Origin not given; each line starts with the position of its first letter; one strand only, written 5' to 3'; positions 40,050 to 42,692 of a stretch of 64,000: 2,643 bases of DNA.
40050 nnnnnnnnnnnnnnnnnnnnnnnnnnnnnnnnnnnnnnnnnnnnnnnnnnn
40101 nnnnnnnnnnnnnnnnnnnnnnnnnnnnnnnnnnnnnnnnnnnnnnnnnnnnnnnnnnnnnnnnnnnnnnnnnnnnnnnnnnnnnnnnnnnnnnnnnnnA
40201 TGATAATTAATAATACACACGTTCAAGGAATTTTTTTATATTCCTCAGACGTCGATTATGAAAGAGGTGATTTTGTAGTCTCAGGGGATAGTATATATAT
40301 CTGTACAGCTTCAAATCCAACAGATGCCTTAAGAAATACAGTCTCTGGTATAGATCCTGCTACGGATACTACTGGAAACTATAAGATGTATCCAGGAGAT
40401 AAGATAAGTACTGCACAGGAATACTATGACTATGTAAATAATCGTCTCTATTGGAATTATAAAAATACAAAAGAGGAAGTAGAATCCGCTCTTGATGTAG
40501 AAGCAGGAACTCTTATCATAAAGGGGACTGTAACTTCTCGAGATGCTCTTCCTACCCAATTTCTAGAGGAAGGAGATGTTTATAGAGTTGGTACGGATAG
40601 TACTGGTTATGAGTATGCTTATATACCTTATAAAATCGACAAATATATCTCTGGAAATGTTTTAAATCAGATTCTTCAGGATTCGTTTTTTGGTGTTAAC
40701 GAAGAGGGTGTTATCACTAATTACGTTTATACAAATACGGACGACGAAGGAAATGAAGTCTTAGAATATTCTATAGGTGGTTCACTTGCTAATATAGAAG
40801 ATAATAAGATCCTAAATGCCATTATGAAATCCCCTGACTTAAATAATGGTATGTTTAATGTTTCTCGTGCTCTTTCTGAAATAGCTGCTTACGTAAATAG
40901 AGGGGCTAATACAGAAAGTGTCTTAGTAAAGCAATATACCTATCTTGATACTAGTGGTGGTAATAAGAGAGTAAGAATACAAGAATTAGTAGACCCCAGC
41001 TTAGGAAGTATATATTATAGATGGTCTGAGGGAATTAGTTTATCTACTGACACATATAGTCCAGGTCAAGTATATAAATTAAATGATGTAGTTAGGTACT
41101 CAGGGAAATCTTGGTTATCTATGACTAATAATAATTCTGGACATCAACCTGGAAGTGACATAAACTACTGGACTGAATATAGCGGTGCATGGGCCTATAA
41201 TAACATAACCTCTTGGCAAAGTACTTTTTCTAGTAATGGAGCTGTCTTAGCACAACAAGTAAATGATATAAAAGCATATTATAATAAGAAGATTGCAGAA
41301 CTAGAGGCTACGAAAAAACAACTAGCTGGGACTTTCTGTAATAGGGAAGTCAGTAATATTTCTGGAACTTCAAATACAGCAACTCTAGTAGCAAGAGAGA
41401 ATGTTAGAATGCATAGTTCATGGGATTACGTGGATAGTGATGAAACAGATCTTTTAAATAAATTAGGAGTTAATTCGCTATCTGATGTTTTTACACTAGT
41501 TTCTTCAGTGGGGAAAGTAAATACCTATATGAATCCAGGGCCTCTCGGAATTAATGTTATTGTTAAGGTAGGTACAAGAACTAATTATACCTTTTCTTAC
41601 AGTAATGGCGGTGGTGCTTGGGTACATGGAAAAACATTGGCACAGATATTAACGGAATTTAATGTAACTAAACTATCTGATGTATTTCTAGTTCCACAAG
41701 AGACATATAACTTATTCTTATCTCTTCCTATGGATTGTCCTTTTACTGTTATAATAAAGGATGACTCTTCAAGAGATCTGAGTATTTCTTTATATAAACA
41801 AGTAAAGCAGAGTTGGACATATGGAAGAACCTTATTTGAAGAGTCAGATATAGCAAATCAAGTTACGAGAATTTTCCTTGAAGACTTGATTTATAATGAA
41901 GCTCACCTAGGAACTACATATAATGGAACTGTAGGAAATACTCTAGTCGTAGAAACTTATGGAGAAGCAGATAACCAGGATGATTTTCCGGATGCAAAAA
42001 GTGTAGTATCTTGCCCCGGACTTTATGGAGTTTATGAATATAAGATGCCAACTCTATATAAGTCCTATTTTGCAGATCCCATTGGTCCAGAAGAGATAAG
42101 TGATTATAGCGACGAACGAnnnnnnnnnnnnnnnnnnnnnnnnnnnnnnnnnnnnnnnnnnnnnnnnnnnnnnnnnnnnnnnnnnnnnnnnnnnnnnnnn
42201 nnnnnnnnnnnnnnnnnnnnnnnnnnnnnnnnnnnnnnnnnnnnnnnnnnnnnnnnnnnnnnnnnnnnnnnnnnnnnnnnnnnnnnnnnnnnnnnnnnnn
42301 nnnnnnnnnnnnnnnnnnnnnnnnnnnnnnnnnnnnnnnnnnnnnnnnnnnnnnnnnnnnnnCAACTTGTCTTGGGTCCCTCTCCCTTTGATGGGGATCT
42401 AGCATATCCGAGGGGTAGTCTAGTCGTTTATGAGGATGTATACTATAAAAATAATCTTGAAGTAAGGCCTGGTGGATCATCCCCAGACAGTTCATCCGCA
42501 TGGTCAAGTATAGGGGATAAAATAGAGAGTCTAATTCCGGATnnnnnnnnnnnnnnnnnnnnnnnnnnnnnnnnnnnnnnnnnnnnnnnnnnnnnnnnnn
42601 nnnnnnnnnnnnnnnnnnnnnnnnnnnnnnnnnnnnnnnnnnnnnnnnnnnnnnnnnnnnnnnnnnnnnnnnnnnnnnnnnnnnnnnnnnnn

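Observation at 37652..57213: About 19.5 kb devoted to four giant fiber proteins carrying many CBM5/12-like Trp-rich modules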

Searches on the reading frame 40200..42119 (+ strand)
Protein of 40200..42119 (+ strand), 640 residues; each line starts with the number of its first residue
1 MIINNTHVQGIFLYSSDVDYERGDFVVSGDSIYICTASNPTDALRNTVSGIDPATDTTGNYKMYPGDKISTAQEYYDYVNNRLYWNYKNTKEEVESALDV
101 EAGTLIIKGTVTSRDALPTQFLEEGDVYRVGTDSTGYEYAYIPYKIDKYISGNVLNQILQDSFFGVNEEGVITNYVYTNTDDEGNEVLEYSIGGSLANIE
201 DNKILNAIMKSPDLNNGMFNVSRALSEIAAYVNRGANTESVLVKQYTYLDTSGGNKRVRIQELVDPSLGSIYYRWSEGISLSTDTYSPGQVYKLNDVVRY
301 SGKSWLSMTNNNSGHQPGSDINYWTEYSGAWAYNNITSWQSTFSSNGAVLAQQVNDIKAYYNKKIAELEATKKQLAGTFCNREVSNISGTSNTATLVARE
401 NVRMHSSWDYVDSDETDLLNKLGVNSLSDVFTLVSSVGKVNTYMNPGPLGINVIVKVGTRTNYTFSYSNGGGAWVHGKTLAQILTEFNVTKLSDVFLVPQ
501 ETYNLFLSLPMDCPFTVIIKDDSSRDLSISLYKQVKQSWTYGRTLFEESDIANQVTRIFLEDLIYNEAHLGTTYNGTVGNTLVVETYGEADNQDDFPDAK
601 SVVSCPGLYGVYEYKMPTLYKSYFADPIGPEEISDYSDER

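Call 63: predict_structure(alignment_id=A2)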
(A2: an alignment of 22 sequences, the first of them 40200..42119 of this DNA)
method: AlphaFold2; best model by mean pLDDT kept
length: 640 residues; sequences in the alignment: 22
mean_pLDDT: 57.5   pTM: 0.29
mean pLDDT of the five models: 57.5, 57.1, 55.1, 53.1, 52.3
residues with pLDDT >= 90: 63; 70-90: 170; 50-70: 123; < 50: 284
segments of 3 or more residues with pLDDT < 50: 1-9, 159-178, 185-218, 246-260, 273-284, 328-410, 532-640
pLDDT, mean of each block of 10 residues (from residue 1): 40 75 77 84 87 87 72 60 83 82 87 89 87 90 68 53 35 42 46 33 40 43 59 65 47 39 56 43 60 64 68 79 62 29 36 39 40 30 30 29 30 65 72 77 74 84 89 92 93 91 77 68 82 32 35 36 33 28 31 38 30 33 28 30
secondary structure, 60 per line:
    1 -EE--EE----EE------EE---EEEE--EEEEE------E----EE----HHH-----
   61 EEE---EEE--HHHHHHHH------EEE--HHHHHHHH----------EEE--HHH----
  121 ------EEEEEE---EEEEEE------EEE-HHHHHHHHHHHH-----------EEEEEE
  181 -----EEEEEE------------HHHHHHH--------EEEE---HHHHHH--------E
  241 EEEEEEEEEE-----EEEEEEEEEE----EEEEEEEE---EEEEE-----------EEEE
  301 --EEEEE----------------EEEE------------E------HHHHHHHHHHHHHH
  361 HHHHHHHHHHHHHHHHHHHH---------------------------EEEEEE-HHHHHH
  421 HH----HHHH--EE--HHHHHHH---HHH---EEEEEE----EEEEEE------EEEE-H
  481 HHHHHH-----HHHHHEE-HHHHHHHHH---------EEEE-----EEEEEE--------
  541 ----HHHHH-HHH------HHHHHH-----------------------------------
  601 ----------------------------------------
elements in order: E25-28 E31-35 E61-63 E67-69 H72-79 E86-88 H91-98 E109-111 E127-132 E136-141 E148-150 H152-163 E175-180 E186-191 H204-210 E219-222 H226-231 E240-250 E256-265 E270-277 E281-285 E297-300 E303-307 E324-327 H347-380 E408-413 H415-422 H427-430 H437-443 E453-458 E463-468 E475-478 H480-486 H492-496 H500-508 E518-521 E527-532 H545-549 H560-565

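Call 65: fold_search(model_id=the predicted structure, library=pdb)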
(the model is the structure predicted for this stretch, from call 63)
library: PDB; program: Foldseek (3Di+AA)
matches with E <= 10: 406; with E <= 0.001: 0
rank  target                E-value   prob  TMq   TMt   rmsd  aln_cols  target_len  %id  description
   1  1e15_B                7.7e-02  1.00  0.06  0.08   1.1        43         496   30  Chitinase B from Serratia Marcescens (released 2000-08-18)
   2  9fbo_A                8.1e-02  0.87  0.07  0.09  10.9       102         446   14  Deletion mutant of chitinase MmChi60 (released 2025-05-28)
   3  1e15_A                9.7e-02  1.00  0.06  0.08   1.1        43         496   30  Chitinase B from Serratia Marcescens (released 2000-08-18)
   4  4tx8                  1.0e-01  0.99  0.06  0.10   4.0        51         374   22  Crystal Structure of a Family GH18 Chitinase from Chromobacterium violaceum (released 2015-10-14)
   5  1h0g_B                1.2e-01  1.00  0.06  0.08   1.1        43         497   30  Complex of a chitinase with the natural product cyclopentapeptide argadin from Clonostachys (released 2002-06-27)
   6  4hmc                  1.2e-01  0.82  0.07  0.08  11.2       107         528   14  Crystal structure of cold-adapted chitinase from Moritella marina (released 2013-05-01)
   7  6zzc_C                1.2e-01  0.35  0.09  0.22  12.5       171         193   10  MB_CRS6-1 bound to CrSAS-6_6HR (released 2021-07-07)
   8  1ur9_A                1.2e-01  1.00  0.06  0.08   1.4        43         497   30  Interactions of a family 18 chitinase with the designed inhibitor HM508, and its degradation product, chitobiono-delta (released 2004-04-27)
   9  9jeo_A                1.2e-01  0.84  0.07  0.11  12.3        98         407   12  Chito oligosaccharide deacetylase from vibrio campbellii (VhCOD) in complex with N-acetyl-beta-D-glucosaminyl-1,4-D-gl (released 2025-09-10)
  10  6zz8_D                1.2e-01  0.23  0.08  0.19  15.4       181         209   11  MB_CRS6-15 bound to CrSAS-6_6HR (released 2021-07-07)
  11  1ogg_B                1.3e-01  1.00  0.06  0.08   3.0        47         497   30  chitinase b from serratia marcescens mutant d142n in complex with inhibitor allosamidin (released 2004-04-27)
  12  5zl9                  1.4e-01  1.00  0.06  0.07   1.1        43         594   30  Engineered chitinase, SmChiAB-FYSFV (released 2018-07-11)
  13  6zzc_B000             1.4e-01  0.25  0.09  0.19  12.5       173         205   10  MB_CRS6-1 bound to CrSAS-6_6HR (released 2021-07-07)
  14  1ogg_A                1.5e-01  1.00  0.06  0.08   1.2        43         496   30  chitinase b from serratia marcescens mutant d142n in complex with inhibitor allosamidin (released 2004-04-27)
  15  1e6z_B                1.6e-01  1.00  0.06  0.08   1.0        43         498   30  CHITINASE B FROM SERRATIA MARCESCENS WILDTYPE IN COMPLEX WITH CATALYTIC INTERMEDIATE (released 2001-06-22)
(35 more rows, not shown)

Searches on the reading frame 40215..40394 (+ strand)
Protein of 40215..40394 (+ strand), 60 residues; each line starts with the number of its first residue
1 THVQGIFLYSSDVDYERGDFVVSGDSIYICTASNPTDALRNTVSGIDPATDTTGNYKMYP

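Call 20: search_protein_families(library=pfam, proteins=[window:40215-40394:+], max_evalue=10)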
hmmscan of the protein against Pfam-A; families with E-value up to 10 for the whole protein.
window:40215-40394:+ (60 aa): 2 families
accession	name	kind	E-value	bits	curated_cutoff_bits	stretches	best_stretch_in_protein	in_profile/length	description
PF17757.6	UvrB_inter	-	0.016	15.7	22.9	1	11-40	26-55/91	UvrB interaction domain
PF00044.30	Gp_dh_N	-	0.17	12.6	31.7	1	9-57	52-99/101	Glyceraldehyde 3-phosphate dehydrogenase, NAD binding domain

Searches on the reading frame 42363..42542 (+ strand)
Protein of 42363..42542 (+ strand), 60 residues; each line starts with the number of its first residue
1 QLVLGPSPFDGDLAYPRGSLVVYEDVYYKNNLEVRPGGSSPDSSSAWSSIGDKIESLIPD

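Call 20: search_protein_families(library=pfam, proteins=[window:42363-42542:+], max_evalue=10)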
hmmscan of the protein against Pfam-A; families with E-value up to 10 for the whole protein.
window:42363-42542:+ (60 aa): 0 families
